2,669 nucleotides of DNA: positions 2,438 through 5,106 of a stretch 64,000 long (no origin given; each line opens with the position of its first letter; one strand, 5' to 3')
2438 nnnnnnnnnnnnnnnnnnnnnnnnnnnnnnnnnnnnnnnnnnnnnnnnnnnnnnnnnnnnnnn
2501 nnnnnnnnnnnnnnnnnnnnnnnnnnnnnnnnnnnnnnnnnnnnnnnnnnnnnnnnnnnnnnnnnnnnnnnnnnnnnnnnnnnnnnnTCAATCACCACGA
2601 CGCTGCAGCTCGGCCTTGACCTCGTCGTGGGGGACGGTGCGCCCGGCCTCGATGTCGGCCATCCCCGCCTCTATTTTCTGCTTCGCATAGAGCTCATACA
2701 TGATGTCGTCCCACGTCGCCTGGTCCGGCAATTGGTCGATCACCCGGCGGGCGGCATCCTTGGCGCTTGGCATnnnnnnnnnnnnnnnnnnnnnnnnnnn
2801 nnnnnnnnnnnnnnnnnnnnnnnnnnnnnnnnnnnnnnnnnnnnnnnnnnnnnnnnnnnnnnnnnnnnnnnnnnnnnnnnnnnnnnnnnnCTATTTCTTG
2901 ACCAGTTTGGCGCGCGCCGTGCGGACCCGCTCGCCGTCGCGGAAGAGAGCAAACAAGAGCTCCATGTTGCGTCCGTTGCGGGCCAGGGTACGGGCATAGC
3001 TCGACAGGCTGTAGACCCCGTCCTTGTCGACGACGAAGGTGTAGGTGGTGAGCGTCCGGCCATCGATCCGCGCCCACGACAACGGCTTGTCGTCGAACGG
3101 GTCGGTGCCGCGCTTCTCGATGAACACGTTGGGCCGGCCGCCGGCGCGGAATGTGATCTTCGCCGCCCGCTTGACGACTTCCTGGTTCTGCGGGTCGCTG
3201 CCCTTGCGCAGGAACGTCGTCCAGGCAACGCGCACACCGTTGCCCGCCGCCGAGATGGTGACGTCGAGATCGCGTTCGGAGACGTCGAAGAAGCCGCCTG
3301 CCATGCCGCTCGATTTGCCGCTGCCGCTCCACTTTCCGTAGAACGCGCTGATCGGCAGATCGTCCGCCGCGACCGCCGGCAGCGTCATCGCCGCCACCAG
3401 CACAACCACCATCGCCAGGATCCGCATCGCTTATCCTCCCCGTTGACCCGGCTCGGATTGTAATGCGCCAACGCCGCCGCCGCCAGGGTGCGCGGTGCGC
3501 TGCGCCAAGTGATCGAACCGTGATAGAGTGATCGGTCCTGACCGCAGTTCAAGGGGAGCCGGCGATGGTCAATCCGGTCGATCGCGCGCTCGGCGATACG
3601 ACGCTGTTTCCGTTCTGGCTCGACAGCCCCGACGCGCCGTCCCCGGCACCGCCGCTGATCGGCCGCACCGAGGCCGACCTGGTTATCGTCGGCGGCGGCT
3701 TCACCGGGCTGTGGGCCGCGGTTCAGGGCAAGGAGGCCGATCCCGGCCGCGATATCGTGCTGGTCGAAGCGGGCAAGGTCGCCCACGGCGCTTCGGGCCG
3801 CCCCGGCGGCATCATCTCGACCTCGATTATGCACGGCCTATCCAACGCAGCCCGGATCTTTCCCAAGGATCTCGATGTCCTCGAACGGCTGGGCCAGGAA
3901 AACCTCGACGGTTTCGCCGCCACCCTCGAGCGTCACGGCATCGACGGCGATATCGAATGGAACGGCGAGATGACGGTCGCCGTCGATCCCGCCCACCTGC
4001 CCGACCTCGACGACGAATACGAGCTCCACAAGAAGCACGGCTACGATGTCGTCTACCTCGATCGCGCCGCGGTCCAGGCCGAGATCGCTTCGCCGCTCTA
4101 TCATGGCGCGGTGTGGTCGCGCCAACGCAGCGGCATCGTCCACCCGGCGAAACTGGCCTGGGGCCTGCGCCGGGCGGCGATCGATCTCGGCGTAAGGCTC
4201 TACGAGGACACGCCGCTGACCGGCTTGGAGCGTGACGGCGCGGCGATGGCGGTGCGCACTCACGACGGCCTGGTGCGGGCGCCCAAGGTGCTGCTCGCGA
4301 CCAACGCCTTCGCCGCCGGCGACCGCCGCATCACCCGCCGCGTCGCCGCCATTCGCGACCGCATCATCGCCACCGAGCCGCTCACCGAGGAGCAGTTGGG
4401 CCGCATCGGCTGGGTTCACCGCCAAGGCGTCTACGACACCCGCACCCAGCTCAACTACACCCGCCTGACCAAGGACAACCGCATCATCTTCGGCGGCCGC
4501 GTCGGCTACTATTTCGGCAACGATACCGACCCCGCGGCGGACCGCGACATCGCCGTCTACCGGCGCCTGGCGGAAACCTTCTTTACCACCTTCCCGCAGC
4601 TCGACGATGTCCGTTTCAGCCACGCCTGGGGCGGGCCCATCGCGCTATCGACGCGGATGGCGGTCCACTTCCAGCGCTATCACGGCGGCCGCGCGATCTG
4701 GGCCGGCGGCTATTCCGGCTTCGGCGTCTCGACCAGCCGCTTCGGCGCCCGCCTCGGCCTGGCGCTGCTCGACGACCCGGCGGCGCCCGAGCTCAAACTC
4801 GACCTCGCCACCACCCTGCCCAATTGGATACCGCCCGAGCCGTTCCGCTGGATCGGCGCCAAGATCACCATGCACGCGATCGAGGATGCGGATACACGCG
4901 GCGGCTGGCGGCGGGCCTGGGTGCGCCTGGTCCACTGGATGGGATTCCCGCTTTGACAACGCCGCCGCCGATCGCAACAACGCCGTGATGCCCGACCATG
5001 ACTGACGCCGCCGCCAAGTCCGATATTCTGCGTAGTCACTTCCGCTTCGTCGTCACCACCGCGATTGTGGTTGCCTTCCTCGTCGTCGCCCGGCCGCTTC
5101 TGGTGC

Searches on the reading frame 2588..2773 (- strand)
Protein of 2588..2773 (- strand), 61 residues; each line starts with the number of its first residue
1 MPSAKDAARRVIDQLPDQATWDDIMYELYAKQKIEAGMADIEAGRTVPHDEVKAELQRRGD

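Call 3: search_protein_families(library=pfam, proteins=[window:2588-2773:-], max_evalue=0.1)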
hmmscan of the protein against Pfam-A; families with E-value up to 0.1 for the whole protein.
window:2588-2773:- (61 aa): 0 families

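Call 4: search_protein_families(library=padloc, proteins=[window:2588-2773:-], max_evalue=0.1)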
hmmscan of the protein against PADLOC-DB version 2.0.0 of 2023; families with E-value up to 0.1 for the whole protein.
window:2588-2773:- (61 aa): 0 families

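Call 5: search_protein_families(library=ncbifam, proteins=[window:2588-2773:-], max_evalue=0.1)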
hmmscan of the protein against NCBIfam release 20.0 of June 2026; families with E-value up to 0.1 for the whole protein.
window:2588-2773:- (61 aa): 2 families
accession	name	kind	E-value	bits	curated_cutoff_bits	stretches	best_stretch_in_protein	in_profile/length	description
NF050811.1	RelB_ParD_antitoxin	subfamily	0.007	16.6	60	1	31-56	57-82/83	type II toxin-antitoxin system RelB/ParD family antitoxin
NF050103.1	TA_RelB_antitoxin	equivalog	0.012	15.7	50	1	30-56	21-45/45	type II toxin-antitoxin system RelB family antitoxin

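Call 22: find_encoding_contigs(protein=window:2588-2773:-, flank=6000, max_places=8)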
Protein window:2588-2773:- (61 aa): 1 contig read that carries it; 1 place shown.
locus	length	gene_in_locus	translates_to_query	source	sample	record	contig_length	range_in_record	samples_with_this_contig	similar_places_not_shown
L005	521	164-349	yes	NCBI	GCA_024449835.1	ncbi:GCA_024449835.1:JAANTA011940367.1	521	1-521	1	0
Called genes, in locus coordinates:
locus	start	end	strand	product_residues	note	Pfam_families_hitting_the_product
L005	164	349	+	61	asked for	-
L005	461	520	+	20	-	?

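Call 43: search_dna_similar(query=window:2591-2773:-, collection=plasmids, mode=protein, max_evalue=0.001, max_rows=15)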
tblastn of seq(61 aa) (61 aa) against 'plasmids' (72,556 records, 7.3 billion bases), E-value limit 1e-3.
Records with a match: 2; places in all: 2; records where one place covers at least 80% of the query: 2.
Best place of each record, by identity: <60% 2.
By first word of the organism name: Cohnella 1; Leptospira 1.
By predicted mobility (MOB-suite, as given by PLSDB): non-mobilizable 2.
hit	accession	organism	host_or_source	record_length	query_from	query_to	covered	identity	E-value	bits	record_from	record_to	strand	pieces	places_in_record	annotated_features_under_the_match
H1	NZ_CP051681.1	Cohnella herbarum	cell culture,Fermented liquor based on ...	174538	5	58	89%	44.4%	6e-9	56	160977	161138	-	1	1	hypothetical protein | type II toxin-antitoxin system RelE/ParE family toxin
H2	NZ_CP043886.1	Leptospira interrogans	Homo sapiens,cell culture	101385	1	56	92%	33.9%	6e-5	45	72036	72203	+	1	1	hypothetical protein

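Call 44: get_annotated_region(hit=H1, flank=1200)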
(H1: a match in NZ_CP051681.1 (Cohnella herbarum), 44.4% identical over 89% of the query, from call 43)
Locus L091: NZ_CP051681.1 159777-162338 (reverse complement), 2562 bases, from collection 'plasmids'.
description: Cohnella herbarum strain MFER-1 plasmid unnamed1
organism: Cohnella herbarum (NCBI taxid 2728023)
taxonomy: Bacteria; Bacillota; Bacilli; Bacillales; Paenibacillaceae; Cohnella; Cohnella herbarum
host: -; source: cell culture,Fermented liquor based on wild grass; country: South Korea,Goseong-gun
typing (MOB-suite, as given by PLSDB): non-mobilizable
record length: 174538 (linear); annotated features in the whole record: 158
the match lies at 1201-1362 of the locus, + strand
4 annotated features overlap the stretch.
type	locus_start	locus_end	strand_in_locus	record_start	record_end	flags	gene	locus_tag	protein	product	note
CDS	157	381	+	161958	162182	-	-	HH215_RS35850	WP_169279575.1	hypothetical protein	-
CDS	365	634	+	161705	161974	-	-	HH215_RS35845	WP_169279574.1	type II toxin-antitoxin system RelE/ParE family toxin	GO:0030541 - plasmid partitioning [Evidence IEA]; GO:0051290 - protein heterotetramerization [Evidence IEA]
CDS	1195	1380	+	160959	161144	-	-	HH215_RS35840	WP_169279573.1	hypothetical protein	-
CDS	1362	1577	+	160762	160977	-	-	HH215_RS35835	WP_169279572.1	type II toxin-antitoxin system RelE/ParE family toxin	GO:0030541 - plasmid partitioning [Evidence IEA]; GO:0051290 - protein heterotetramerization [Evidence IEA]; GO:0009432 ...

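Call 45: get_annotated_region(hit=H2, flank=1200)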
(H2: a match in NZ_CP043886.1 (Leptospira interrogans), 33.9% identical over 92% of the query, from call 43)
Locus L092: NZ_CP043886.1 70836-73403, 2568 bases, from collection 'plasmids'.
description: Leptospira interrogans serovar Canicola strain 782 plasmid p1, complete sequence
organism: Leptospira interrogans (NCBI taxid 211880)
taxonomy: Bacteria; Spirochaetota; Spirochaetia; Leptospirales; Leptospiraceae; Leptospira; Leptospira interrogans
host: -; source: Homo sapiens,cell culture; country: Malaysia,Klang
typing (MOB-suite, as given by PLSDB): non-mobilizable; replicon rep_cluster_216
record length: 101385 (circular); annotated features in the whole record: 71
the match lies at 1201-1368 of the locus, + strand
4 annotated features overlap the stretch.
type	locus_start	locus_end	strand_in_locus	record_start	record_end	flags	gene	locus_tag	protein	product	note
CDS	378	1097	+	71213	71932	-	-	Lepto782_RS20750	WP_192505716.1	hypothetical protein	-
CDS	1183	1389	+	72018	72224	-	-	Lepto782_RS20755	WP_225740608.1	hypothetical protein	-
CDS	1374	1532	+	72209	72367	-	-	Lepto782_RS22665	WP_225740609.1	type II toxin-antitoxin system RelE/ParE family toxin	GO:0030541 - plasmid partitioning [Evidence IEA]; GO:0051290 - protein heterotetramerization [Evidence IEA]; GO:0009432 ...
CDS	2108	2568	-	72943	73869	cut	-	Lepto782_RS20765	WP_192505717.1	hypothetical protein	-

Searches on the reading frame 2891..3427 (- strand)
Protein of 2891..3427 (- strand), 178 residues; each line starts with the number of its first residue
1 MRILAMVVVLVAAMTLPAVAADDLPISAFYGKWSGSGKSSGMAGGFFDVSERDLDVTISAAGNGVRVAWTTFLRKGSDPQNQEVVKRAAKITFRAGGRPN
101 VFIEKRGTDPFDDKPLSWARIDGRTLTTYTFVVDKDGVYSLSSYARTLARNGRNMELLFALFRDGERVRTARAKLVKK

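Call 3: search_protein_families(library=pfam, proteins=[window:2891-3427:-], max_evalue=0.1)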
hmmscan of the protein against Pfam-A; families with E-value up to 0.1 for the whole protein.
window:2891-3427:- (178 aa): 0 families

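Call 4: search_protein_families(library=padloc, proteins=[window:2891-3427:-], max_evalue=0.1)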
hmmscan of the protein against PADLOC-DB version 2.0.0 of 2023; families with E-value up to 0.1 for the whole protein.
window:2891-3427:- (178 aa): 0 families

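Call 5: search_protein_families(library=ncbifam, proteins=[window:2891-3427:-], max_evalue=0.1)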
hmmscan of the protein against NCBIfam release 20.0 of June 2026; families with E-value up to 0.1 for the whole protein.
window:2891-3427:- (178 aa): 0 families

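Call 40: find_encoding_contigs(protein=window:2891-3427:-, flank=5000, max_places=6)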
Protein window:2891-3427:- (178 aa): 1 contig read that carries it; 1 place shown.
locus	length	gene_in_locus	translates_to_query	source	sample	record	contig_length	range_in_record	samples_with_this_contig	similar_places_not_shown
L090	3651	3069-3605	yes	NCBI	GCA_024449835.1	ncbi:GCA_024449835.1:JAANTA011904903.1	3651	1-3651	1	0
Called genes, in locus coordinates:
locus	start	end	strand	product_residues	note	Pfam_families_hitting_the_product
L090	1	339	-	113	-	?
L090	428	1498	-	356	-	PF01594:AI-2E_transport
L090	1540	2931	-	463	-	PF01266:DAO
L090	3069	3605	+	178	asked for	-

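Call 85: find_related_loci(query=window:2894-3427:-, collection=metagenome_contigs, flank=4000)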
Query window:2894-3427:- (178 aa) in metagenome_contigs; peptide patterns used: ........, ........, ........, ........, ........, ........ (x = any residue, [..] = any of these).
249 stretches matched a pattern; 1 encode a relative of the query (tblastn E <= 1e-3); 1 distinct loci.
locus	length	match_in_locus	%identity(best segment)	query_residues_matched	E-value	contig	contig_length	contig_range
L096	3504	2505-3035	61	1-178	2e-71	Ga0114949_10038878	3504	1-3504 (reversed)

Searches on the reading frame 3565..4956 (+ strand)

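Call 3: search_protein_families(library=pfam, proteins=[window:3565-4956:+], max_evalue=0.1)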
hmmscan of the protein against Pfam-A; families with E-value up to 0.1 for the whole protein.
window:3565-4956:+ (463 aa): 7 families
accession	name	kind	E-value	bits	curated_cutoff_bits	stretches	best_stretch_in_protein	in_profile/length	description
PF01266.30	DAO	-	4e-53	181.6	27.9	1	38-397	1-349/353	FAD dependent oxidoreductase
PF00890.30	FAD_binding_2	-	0.0013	18.4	20.4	1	38-88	1-49/414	FAD binding domain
PF13450.12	NAD_binding_8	-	0.0041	17.8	21.9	1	41-73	1-31/68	NAD(P)-binding Rossmann-like domain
PF07992.20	Pyr_redox_2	-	0.0066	16.3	26.1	1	38-76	2-38/291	Pyridine nucleotide-disulphide oxidoreductase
PF01946.23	Thi4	-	0.0069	16.1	26.2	1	35-88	16-67/235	Thi4 family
PF12831.13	FAD_oxidored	-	0.011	15.5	27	1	38-75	1-36/416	FAD dependent oxidoreductase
PF03486.20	HI0933_like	-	0.055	13.3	50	0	38-71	2-33/244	HI0933-like protein Rossmann domain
